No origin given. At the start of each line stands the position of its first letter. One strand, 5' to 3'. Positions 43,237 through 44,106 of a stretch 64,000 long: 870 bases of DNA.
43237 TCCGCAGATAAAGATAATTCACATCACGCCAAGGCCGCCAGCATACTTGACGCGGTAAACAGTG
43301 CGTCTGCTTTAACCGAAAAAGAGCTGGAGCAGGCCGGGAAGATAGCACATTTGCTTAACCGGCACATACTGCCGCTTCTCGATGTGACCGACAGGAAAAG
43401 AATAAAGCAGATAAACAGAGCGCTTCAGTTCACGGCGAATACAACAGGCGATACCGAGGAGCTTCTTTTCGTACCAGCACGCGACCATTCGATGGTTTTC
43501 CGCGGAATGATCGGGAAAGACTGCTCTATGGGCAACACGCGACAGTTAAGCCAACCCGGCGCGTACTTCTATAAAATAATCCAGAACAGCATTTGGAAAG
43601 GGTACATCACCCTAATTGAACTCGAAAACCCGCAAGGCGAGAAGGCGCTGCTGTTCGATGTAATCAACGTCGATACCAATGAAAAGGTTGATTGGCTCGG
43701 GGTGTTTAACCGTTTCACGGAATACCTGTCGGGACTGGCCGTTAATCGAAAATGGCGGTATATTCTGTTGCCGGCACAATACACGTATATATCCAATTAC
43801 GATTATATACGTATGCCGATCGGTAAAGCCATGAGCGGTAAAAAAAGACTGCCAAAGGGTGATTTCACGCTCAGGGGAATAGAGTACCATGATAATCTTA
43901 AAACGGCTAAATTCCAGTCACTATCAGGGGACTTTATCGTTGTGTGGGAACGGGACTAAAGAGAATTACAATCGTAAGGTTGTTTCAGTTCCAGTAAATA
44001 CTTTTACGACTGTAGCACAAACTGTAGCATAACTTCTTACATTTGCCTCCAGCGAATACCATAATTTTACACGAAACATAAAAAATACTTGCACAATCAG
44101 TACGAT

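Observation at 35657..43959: MoxR AAA+ / metallopeptidase-vWA giant / 1124-aa orphan: candidate NTP-driven ternary conflict system next to the integrase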

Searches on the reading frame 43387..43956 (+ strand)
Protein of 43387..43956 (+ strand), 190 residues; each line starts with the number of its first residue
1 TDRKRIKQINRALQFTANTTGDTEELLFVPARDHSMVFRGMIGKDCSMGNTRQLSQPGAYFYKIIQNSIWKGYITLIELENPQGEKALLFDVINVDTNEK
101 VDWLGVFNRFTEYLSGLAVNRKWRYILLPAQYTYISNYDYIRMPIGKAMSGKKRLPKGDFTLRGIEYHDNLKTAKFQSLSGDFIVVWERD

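Call 43: search_solved_structures(query=A3, max_evalue=10)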
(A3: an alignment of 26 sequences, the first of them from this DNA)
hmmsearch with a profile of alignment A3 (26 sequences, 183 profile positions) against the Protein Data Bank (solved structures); distinct sequences matched with E-value up to 10: 13.
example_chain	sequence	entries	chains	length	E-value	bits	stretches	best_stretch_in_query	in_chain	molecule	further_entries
3oj0_A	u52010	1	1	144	0.021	17.3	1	109-148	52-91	Glutamyl-tRNA reductase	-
5vha_A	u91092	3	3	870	0.12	14.9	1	50-114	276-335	DEAH (Asp-Glu-Ala-His) box polypeptide 36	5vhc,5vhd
5vhe_A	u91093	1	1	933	0.13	14.7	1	50-114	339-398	DEAH (Asp-Glu-Ala-His) box polypeptide 36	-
5lg8_A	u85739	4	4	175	0.77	12.2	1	58-92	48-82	Ferritin light chain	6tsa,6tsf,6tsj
9bq5_A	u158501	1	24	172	0.79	12.2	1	58-92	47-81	Ferritin light chain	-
2ffx_J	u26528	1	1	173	0.8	12.2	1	58-92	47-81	ferritin light chain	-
2fg4_A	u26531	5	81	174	0.8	12.2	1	58-92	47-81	Ferritin light chain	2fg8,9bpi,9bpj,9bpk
4v6b_AA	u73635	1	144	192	0.88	12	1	58-92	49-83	Ferritin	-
3kxu_A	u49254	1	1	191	0.89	12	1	58-92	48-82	Ferritin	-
6tr9_AAA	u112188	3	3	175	1.2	11.6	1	58-92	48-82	Ferritin light chain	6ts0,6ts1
6wx6_A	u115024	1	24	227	1.2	11.6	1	58-92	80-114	Ferritin light chain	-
6lm1_A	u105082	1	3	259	1.3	11.5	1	107-156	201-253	Rhodopsin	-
9ugh_A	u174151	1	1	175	1.5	11.3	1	58-103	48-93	Ferritin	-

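Call 44: find_homologous_proteins(query=A3, max_evalue=0.001)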
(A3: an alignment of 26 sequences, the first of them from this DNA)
Query A3 (26 sequences) (190 aa, profile of the alignment): 1 proteins with E <= 0.001 among 3998 candidates.
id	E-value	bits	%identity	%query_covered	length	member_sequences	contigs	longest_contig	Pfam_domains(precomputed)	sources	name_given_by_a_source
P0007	7.6e-62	226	72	99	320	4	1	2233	-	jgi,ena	-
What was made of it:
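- Tried and rejected: The profile search found only P0007 (call 44).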

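Call 47: find_related_loci(query=A4, collection=genome_contigs, flank=10000)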
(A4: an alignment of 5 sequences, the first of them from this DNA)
Query A4 (190 aa) in genome_contigs; peptide patterns used: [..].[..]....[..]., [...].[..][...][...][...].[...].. (x = any residue, [..] = any of these).
39 stretches matched a pattern; 2 encode a relative of the query (tblastn E <= 1e-3); 2 distinct loci.
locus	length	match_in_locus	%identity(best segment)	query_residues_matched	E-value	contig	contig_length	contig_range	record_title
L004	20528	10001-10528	48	5-188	6e-57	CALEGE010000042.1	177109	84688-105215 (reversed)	MAG TPA_asm: uncultured Spirochaetia bacterium isolate SRR1562008_bin.80_CONCOCT_v1.1_MAG genome assembly, contig: ERZ72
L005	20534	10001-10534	40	3-188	4e-41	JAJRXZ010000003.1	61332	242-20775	MAG: Spirochaetes bacterium isolate Dive96_bin3.202 k141_253879, whole genome shotgun sequence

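Call 50: search_protein_families(library=pfam, proteins=[L004:2151-3569:+, L004:3566-4810:+, L004:4968-6749:+, L004:7442-10537:+, L004:10717-11790:+, L004:11592-14450:+, L005:4235-5158:+, L005:5162-6499:+, L005:6566-8020:-, L005:8285-10543:+], max_evalue=0.001)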
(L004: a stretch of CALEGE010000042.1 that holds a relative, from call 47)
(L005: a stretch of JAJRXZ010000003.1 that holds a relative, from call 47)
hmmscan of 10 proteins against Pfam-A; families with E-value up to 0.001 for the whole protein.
L004:2151-3569:+ (472 aa): 1 family
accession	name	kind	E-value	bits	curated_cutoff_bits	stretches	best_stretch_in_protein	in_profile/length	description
PF00202.27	Aminotran_3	-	3.3e-81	273.5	30.5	1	41-411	13-398/403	Aminotransferase class-III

L004:3566-4810:+ (414 aa): 1 family
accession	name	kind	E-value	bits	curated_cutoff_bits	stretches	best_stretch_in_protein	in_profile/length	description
PF00202.27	Aminotran_3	-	1e-71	242.2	30.5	1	40-406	15-400/403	Aminotransferase class-III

L004:4968-6749:+ (593 aa): 1 family
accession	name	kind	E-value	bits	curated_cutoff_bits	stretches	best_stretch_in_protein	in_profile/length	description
PF00015.26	MCPsignal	-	1e-23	84.5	34.6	1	356-530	9-169/172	Methyl-accepting chemotaxis protein (MCP) signalling domain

L004:7442-10537:+ (1031 aa): 0 families

L004:10717-11790:+ (357 aa): 0 families

L004:11592-14450:+ (952 aa): 5 families
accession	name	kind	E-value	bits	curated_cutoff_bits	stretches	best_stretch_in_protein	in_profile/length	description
PF22113.1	Mtrc-MtrF_II-IV_dom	-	2.6e-10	40.5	30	1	762-938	7-175/176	Outer membrane cytochrome MtrC/MtrF-like, domains II/IV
PF14522.11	Cytochrome_C7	-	1e-09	38.5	24.8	0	672-768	12-66/67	Cytochrome c7 and related cytochrome c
PF13442.11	Cytochrome_CBB3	-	1.9e-07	31.7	27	1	420-488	2-68/68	Cytochrome C oxidase, cbb3-type, subunit III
PF09699.15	Paired_CXXCH_1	-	0.00033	20.7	20.6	0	669-730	3-38/41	Doubled CXXCH motif (Paired_CXXCH_1)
PF13435.11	Cytochrome_C554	-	0.00086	20.6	20.8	0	827-887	34-83/84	Cytochrome c554 and c-prime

L005:4235-5158:+ (307 aa): 2 families
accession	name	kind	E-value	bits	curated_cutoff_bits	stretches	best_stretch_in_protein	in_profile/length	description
PF08269.17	dCache_2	-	9.9e-33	114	26.5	1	78-286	87-282/298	Cache domain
PF17200.10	sCache_2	-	1.5e-29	103.4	25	2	78-174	47-141/155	Single Cache domain 2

L005:5162-6499:+ (445 aa): 2 families
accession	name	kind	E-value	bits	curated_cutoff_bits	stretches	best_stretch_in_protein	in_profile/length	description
PF00860.26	Xan_ur_permease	-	1.3e-57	195.7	27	1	20-395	3-384/389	Permease family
PF16983.11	MFS_MOT1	-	0.0008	20.2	30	1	255-359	25-107/111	Molybdate transporter of MFS superfamily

L005:6566-8020:- (484 aa): 6 families
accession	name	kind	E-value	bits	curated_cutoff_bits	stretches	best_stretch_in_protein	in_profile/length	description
PF13365.12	Trypsin_2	-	4e-36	125.3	27.6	1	104-242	1-144/144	Trypsin-like peptidase domain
PF13180.12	PDZ_2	-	4.1e-24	85.1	27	1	280-369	3-80/80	PDZ domain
PF00089.32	Trypsin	-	2e-23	83.8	20.6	1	103-264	26-218/220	Trypsin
PF17820.7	PDZ_6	-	1.2e-15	57.4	27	2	305-337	2-34/54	PDZ domain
PF00595.29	PDZ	-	2.2e-15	57.2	23.2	1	273-356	6-80/81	PDZ domain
PF10459.15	Peptidase_S46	-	1.1e-05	24.8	22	0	212-243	620-650/698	Peptidase S46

L005:8285-10543:+ (752 aa): 0 families

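Call 59: predict_structure(alignment_id=A3)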
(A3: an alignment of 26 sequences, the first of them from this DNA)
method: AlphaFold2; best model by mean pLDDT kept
length: 190 residues; sequences in the alignment: 26
mean_pLDDT: 88.0   pTM: 0.85
mean pLDDT of the five models: 88.0, 87.8, 87.2, 85.8, 84.7
residues with pLDDT >= 90: 122; 70-90: 42; 50-70: 26; < 50: 0
segments of 3 or more residues with pLDDT < 50: none
pLDDT, mean of each block of 10 residues (from residue 1): 67 72 79 91 82 89 94 96 96 90 95 95 97 96 97 95 65 78 96
secondary structure, 60 per line:
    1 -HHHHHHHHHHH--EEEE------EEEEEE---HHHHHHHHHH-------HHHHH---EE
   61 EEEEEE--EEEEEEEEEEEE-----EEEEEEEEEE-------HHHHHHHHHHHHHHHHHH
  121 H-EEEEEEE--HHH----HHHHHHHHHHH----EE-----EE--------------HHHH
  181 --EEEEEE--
elements in order: H2-12 E15-18 E25-30 H34-43 H51-55 E59-66 E69-80 E86-95 H103-121 E123-129 H139-149 H177-180 E183-188
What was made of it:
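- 43387..43956 (+): GNAT (acyl-CoA N-acyltransferase)-fold domain of a family with no Pfam model (aa 935-1124). Invariant residues are P964, D979, C980, G1006, D1025 and N1071; S1070, W1004, Y1007 and N1028 are near-invariant. AF2 gives pLDDT 88 and pTM 0.85 (call 59).
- On GNAT acyltransferase superfamily: AF2 pLDDT 88 and pTM 0.85 (call 59).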

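Call 62: fold_search(model_id=the predicted structure, library=pdb)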
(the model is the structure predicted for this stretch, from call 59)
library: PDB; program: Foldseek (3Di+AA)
matches with E <= 10: 787; with E <= 0.001: 1
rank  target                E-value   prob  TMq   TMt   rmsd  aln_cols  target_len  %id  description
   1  4u9w_D                9.7e-04  1.00  0.41  0.41   5.1       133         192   12  Crystal Structure of NatD bound to H4/H2A peptide and CoA (released 2015-01-28)
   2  4u9v                  1.5e-03  1.00  0.42  0.40   5.6       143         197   10  Crystal structure of NatD (Naa40p) bound to acetyl CoA (released 2015-01-28)
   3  4u9w_B                1.5e-03  1.00  0.44  0.43   5.6       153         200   11  Crystal Structure of NatD bound to H4/H2A peptide and CoA (released 2015-01-28)
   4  7kpu_D                1.7e-03  1.00  0.41  0.40   5.1       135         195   11  Crystal structure of human NatD (NAA40) bound to a bisubstrate analogue with a C-3 linker (released 2021-06-16)
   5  7kd7_A                1.8e-03  1.00  0.46  0.43   5.8       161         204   11  Crystal structure of human NatD (NAA40) bound to a bisubstrate analogue (released 2021-06-16)
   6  7n1l_C                1.9e-03  1.00  0.49  0.65   5.7       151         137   12  Crystal Structure of Ribosomal-protein-alanine N-acetyltransferase from Brucella melitensis biovar Abortus 2308 (released 2021-06-16)
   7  2g0b_C                2.9e-03  1.00  0.40  0.41   4.9       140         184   13  The structure of FeeM, an N-acyl amino acid synthase from uncultured soil microbes (released 2006-09-26)
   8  4u9w_A                2.9e-03  1.00  0.40  0.39   5.2       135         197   11  Crystal Structure of NatD bound to H4/H2A peptide and CoA (released 2015-01-28)
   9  8h6d_E                3.1e-03  0.98  0.40  0.46   7.1       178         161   14  Crystal structure of human GCN5 histone acetyltransferase domain bound with glutaryl-CoA (released 2023-05-03)
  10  7n1l_A                3.7e-03  1.00  0.49  0.62   5.8       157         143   12  Crystal Structure of Ribosomal-protein-alanine N-acetyltransferase from Brucella melitensis biovar Abortus 2308 (released 2021-06-16)
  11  7n1l_B                3.7e-03  1.00  0.49  0.62   5.8       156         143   12  Crystal Structure of Ribosomal-protein-alanine N-acetyltransferase from Brucella melitensis biovar Abortus 2308 (released 2021-06-16)
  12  5hmn_A                3.7e-03  1.00  0.40  0.49   4.1       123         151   11  Crystal structure of an aminoglycoside acetyltransferase HMB0005 from an uncultured soil metagenomic sample, unknown a (released 2016-02-17)
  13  7kd7_D                3.9e-03  1.00  0.42  0.40   5.1       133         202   12  Crystal structure of human NatD (NAA40) bound to a bisubstrate analogue (released 2021-06-16)
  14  9syr_Nd               3.9e-03  1.00  0.40  0.34   5.9       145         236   10  Human quaternary complex of a translating 80S ribosome, NAC, MetAP1 and NatD (released 2025-12-17)
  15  5trm_J                4.2e-03  0.99  0.36  0.40   4.7       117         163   17  Crystal structure of human GCN5 histone acetyltransferase domain (released 2017-12-06)
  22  7n1l_M                5.6e-03  1.00  0.48  0.62   5.9       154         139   13  Crystal Structure of Ribosomal-protein-alanine N-acetyltransferase from Brucella melitensis biovar Abortus 2308 (released 2021-06-16)
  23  7n1l_F                5.6e-03  0.99  0.46  0.59   6.2       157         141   13  Crystal Structure of Ribosomal-protein-alanine N-acetyltransferase from Brucella melitensis biovar Abortus 2308 (released 2021-06-16)
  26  7n1l_E                6.4e-03  1.00  0.50  0.65   5.7       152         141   12  Crystal Structure of Ribosomal-protein-alanine N-acetyltransferase from Brucella melitensis biovar Abortus 2308 (released 2021-06-16)
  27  7n1l_J                6.4e-03  1.00  0.50  0.67   5.6       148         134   13  Crystal Structure of Ribosomal-protein-alanine N-acetyltransferase from Brucella melitensis biovar Abortus 2308 (released 2021-06-16)
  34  7n1l_G                9.2e-03  1.00  0.48  0.62   5.9       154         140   12  Crystal Structure of Ribosomal-protein-alanine N-acetyltransferase from Brucella melitensis biovar Abortus 2308 (released 2021-06-16)
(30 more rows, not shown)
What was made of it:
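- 43387..43956 (+): In Foldseek against PDB, the top hits (49 of the 50 listed) are GNAT-fold acyltransferases (NatD, the 7n1l ribosomal-protein-alanine N-acetyltransferase, FeeM, GCN5, aminoglycoside acetyltransferases, GmvT), with probability up to 1.0, TMq 0.31-0.50 and TMt up to 0.67 (call 62).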

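Call 64: find_related_loci(query=A4, collection=viral_contigs, flank=10000)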
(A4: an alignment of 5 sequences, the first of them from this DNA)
Query A4 (190 aa) in viral_contigs; peptide patterns used: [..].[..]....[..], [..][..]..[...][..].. (x = any residue, [..] = any of these).
137 stretches matched a pattern, but none encodes a relative of the query by tblastn (E <= 1e-3).

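Call 66: find_related_loci(query=A4, collection=metagenome_contigs, flank=10000)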
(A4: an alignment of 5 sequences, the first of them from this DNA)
Query A4 (190 aa) in metagenome_contigs; peptide patterns used: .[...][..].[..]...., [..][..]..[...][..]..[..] (x = any residue, [..] = any of these).
388 stretches matched a pattern; 1 encode a relative of the query (tblastn E <= 1e-3); 1 distinct loci.
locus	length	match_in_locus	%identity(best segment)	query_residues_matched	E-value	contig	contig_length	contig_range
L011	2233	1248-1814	72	1-189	2e-98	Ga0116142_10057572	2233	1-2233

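Call 89: search_protein_families(library=pfam, proteins=[L004:6797-7360:-, L004:15345-16331:+, L004:16335-17129:+, L004:18715-20481:-, L005:10605-12701:-, L005:2269-3516:-, L005:135-2225:+, L005:16464-18641:-, L005:18802-20241:-], max_evalue=0.001)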
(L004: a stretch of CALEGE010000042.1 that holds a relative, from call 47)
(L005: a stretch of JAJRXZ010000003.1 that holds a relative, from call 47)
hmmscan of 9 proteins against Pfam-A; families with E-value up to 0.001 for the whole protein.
L004:6797-7360:- (187 aa): 3 families
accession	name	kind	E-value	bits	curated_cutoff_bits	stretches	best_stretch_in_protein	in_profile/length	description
PF16036.10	Chalcone_3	-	6.3e-33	114.6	27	1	24-186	12-165/165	Chalcone isomerase-like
PF16035.10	Chalcone_2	-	2.2e-06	28.1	27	1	105-183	121-201/203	Chalcone isomerase like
PF02431.20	Chalcone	-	0.00021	21.2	27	1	89-183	100-195/203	Chalcone-flavanone isomerase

L004:15345-16331:+ (328 aa): 1 family
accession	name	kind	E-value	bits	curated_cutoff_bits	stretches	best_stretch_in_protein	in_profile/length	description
PF01032.23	FecCD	-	1.2e-85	287.7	26.5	1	21-323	4-310/311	FecCD transport family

L004:16335-17129:+ (264 aa): 4 families
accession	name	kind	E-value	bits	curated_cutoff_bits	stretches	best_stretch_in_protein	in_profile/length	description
PF00005.33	ABC_tran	-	3.5e-33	115.6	25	1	19-167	1-136/137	ABC transporter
PF13304.12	AAA_21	-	2.4e-08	34.9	27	1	31-62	1-38/304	AAA domain, putative AbiEii toxin, Type IV TA system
PF02463.25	SMC_N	-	1.5e-07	31.5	40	0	29-49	24-44/220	RecF/RecN/SMC N terminal domain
PF13555.12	AAA_29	-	3.8e-05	23.8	27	1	26-63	19-55/61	P-loop containing region of AAA domain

L004:18715-20481:- (588 aa): 6 families
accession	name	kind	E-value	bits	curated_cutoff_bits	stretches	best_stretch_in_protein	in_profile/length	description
PF00441.29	Acyl-CoA_dh_1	-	1.6e-28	100.2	22.4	1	255-422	2-146/150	Acyl-CoA dehydrogenase, C-terminal domain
PF02770.24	Acyl-CoA_dh_M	-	4.7e-16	59.2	33.3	1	132-240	2-95/97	Acyl-CoA dehydrogenase, middle domain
PF12806.12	Acyl-CoA_dh_C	-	8.8e-14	52.1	30.3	1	455-577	15-122/124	Acetyl-CoA dehydrogenase C-terminal like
PF08028.16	Acyl-CoA_dh_2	-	1.4e-07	32.3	22.7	1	271-412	3-131/134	Acyl-CoA dehydrogenase, C-terminal domain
PF22924.1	ACOX_C_alpha1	-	1.5e-07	31.8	27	1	266-414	6-157/169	Acyl-CoA oxidase, C-alpha1 domain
PF02771.21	Acyl-CoA_dh_N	-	1.3e-06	29.2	22.9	1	5-126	3-112/113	Acyl-CoA dehydrogenase, N-terminal domain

L005:10605-12701:- (698 aa): 0 families

L005:2269-3516:- (415 aa): 4 families
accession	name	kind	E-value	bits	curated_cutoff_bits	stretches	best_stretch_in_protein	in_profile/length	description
PF00208.27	ELFV_dehydrog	-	1.3e-81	274.3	23.4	1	182-414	1-241/241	Glutamate/Leucine/Phenylalanine/Valine dehydrogenase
PF02812.23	ELFV_dehydrog_N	-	3.4e-52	176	25.3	1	38-163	2-127/129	Glu/Leu/Phe/Val dehydrogenase, dimerisation domain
PF02826.25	2-Hacid_dh_C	-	2.8e-05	24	25.1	1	205-245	29-69/178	D-isomer specific 2-hydroxyacid dehydrogenase, NAD binding domain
PF00899.27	ThiF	-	0.00026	20.7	28.1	1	204-243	12-51/238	ThiF family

L005:135-2225:+ (696 aa): 3 families
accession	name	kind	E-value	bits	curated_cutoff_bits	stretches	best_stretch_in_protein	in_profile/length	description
PF00122.25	E1-E2_ATPase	-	5.1e-53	179.7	28.1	1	204-369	15-180/181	E1-E2 ATPase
PF00702.32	Hydrolase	-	5.7e-31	108.8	26.4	1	386-598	1-191/191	haloacid dehalogenase-like hydrolase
PF08282.18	Hydrolase_3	-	1.8e-05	25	20.9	0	572-622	197-247/255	haloacid dehalogenase-like hydrolase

L005:16464-18641:- (725 aa): 9 families
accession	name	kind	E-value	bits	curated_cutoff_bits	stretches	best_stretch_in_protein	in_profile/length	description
PF02518.31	HATPase_c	-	8.9e-21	74.9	26.4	1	610-721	3-109/111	Histidine kinase-, DNA gyrase B-, and HSP90-like ATPase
PF22309.2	HK-GC-Chemotax_sensor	-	8.2e-16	58.7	27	1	102-178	42-120/122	HK/GC/Chemotaxis protein-like, sensor domain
PF13426.13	PAS_9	-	1e-15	58.3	27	1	353-454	2-103/103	PAS domain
PF00989.32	PAS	-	4.1e-12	46.6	22.6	1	342-452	1-113/113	PAS fold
PF02743.24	dCache_1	-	1.9e-11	44.4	45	1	43-279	6-237/240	Cache domain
PF00512.31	HisKA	-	7.4e-08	32.8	26.9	1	473-557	4-63/66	His Kinase A (phospho-acceptor) domain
PF13188.13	PAS_8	-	8.2e-08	32.3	21.8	1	342-398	1-54/65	PAS domain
PF08448.16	PAS_4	-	1.7e-07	31.9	23.1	1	349-456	2-109/110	PAS fold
PF12860.13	PAS_7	-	5.4e-05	23.7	27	0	348-392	1-46/115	PAS fold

L005:18802-20241:- (479 aa): 3 families
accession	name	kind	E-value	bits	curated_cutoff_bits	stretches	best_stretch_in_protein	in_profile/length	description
PF13229.12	Beta_helix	-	4.9e-28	98.2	25.9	4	41-158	8-114/158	Right handed beta helix region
PF17161.10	DUF5123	-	5.2e-08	34.4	35.1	1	348-442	3-101/113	Domain of unknown function (DUF5123)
PF05048.19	NosD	-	1.1e-06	28.6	23.6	1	46-160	25-150/212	Periplasmic copper-binding protein (NosD)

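Call 95: fold_search(model_id=the predicted structure, library=viral)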
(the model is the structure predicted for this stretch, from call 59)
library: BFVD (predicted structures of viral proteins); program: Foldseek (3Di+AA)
matches with E <= 10: 678; with E <= 0.001: 4
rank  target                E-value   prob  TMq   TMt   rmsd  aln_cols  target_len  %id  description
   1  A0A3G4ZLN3            3.4e-04  1.00  0.39  0.40   9.5       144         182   14  N-acyltransferase [Terrestrivirus sp.]
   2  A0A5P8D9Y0            5.2e-04  1.00  0.35  0.15   8.8       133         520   13  N-acetyltransferase domain-containing protein [Gordonia phage OhMyWard]
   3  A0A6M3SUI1            5.6e-04  1.00  0.35  0.15  10.2       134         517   11  Acetyltransferase [Gordonia phage Secretariat]
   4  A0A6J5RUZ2            9.6e-04  1.00  0.37  0.45   7.1       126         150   12  Uncharacterized protein [uncultured Caudovirales phage]
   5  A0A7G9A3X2            1.5e-03  1.00  0.55  0.19   8.3       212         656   15  Uncharacterized protein [Bacteriophage sp.]
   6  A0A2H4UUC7            1.7e-03  1.00  0.34  0.40   2.7        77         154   16  N-acyltransferase [Bodo saltans virus]
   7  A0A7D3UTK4            3.9e-03  0.97  0.39  0.40  10.8       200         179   12  Acetyltransferase GNAT [Fadolivirus FV1/VV64]
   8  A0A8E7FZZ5            5.3e-03  0.89  0.28  0.28   6.9       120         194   12  (no name in the UniProt tables at hand)
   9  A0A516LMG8            7.1e-03  0.96  0.39  0.46   8.0       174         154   13  (no name in the UniProt tables at hand)
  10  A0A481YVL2            7.6e-03  0.91  0.39  0.30  12.4       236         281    8  Uncharacterized protein [Marseillevirus LCMAC201]
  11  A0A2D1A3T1            8.1e-03  1.00  0.29  0.38   2.9        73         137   14  (no name in the UniProt tables at hand)
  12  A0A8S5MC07            9.7e-03  0.99  0.39  0.48   7.4       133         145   10  Myristoyl-CoA:protein N-myristoyltransferase, N-terminal domain [Podoviridae sp. ct53O25]
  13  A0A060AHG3            1.1e-02  0.99  0.47  0.49   5.7       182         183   14  Uncharacterized protein [Enterococcus phage IME-EFm1]
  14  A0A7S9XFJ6            1.1e-02  0.93  0.41  0.43  12.4       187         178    8  Uncharacterized protein [Virus NIOZ-UU157]
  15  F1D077                1.2e-02  1.00  0.40  0.53   4.6       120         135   12  Host specificity protein A [Vibrio phage ICP3_2009_B]
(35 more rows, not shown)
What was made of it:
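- On GNAT acyltransferase superfamily: The Foldseek PDB top hits (49 of the 50 listed) are GNAT-fold proteins (call 62), and the viral library agrees among its named hits (call 95).
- Closest known: GNAT superfamily acyltransferases. Same: The predicted fold of the third protein's C-terminal 190 aa matches (calls 59, 62, 95).
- GNAT-fold proteins are common in phage genomes (call 95).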

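Call 98: search_protein_families(library=ncbifam, proteins=[L004:7442-10534:+], max_evalue=0.1)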
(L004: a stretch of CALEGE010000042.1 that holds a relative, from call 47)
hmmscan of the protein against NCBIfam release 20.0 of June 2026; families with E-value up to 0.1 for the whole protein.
L004:7442-10534:+ (1031 aa): 0 families
